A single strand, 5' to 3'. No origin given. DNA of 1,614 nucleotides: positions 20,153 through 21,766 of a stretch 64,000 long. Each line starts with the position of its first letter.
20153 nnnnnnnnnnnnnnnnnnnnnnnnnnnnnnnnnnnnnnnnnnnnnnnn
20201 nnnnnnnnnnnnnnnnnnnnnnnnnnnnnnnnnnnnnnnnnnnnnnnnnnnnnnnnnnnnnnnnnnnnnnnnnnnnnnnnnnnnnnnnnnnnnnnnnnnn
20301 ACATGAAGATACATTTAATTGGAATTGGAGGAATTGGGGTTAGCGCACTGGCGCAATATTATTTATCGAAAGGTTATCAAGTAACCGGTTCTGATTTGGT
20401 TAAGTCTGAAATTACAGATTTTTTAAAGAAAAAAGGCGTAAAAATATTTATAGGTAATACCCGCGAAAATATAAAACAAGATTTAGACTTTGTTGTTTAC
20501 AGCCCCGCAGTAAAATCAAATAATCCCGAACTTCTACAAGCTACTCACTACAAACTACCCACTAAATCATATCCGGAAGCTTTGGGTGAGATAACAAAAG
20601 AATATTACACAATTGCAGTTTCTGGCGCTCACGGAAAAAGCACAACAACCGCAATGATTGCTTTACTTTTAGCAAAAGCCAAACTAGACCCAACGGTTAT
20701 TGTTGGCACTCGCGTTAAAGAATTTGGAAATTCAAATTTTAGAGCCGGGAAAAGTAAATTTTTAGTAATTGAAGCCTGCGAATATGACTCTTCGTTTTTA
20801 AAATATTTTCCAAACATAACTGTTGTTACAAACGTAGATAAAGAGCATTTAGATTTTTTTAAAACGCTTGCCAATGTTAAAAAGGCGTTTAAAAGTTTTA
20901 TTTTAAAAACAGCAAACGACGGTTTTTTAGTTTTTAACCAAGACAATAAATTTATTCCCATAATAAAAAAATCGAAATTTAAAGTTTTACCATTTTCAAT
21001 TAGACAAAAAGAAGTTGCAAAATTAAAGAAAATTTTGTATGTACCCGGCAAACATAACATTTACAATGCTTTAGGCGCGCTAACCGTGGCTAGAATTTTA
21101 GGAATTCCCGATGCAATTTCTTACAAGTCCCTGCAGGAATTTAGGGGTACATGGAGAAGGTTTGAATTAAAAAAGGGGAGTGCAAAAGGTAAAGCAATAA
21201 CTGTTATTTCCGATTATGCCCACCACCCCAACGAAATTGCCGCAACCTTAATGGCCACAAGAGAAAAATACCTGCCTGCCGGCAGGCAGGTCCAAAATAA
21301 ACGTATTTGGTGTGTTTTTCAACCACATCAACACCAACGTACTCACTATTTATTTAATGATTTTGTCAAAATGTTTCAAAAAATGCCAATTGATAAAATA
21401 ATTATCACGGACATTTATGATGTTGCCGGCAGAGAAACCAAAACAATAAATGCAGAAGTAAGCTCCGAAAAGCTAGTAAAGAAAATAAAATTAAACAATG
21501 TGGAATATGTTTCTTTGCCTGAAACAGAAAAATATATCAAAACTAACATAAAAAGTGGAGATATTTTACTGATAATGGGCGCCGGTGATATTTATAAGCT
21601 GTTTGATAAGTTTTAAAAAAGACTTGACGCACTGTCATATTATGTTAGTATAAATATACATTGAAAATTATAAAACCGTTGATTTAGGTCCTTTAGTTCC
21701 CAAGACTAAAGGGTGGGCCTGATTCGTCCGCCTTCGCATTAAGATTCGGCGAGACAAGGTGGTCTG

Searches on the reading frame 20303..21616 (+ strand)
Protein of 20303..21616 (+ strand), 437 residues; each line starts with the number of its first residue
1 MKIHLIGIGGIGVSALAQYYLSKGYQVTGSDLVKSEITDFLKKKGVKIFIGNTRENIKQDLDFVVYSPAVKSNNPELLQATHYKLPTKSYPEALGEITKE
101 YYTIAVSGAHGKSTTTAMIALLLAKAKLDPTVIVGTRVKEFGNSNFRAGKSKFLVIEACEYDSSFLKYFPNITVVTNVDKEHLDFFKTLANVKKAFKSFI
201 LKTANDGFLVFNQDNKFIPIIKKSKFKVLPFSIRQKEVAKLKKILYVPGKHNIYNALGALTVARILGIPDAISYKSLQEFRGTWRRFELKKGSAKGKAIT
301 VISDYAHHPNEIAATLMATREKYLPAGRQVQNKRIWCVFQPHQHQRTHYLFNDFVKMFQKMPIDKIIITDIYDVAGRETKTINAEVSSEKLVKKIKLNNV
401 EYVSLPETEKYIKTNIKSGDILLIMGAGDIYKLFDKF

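Call 55: find_encoding_contigs(protein=window:20303-21616:+, flank=10000, max_places=2)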
Protein window:20303-21616:+ (437 aa): no gene with exactly this product is on record in the collection.

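Call 56: search_protein_families(library=pfam, proteins=[window:20303-21616:+], max_evalue=0.00001)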
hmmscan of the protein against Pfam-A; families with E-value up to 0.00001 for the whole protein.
window:20303-21616:+ (437 aa): 3 families
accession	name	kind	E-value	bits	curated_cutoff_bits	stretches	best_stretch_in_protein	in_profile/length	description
PF01225.30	Mur_ligase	-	2.1e-26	92.5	21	1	2-102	1-95/95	Mur ligase family, catalytic domain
PF08245.18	Mur_ligase_M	-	1.1e-19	71.6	24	1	106-262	1-199/200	Mur ligase middle domain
PF02875.26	Mur_ligase_C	-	3.7e-15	57.3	28.4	1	285-428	1-127/127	Mur ligase, glutamate ligase domain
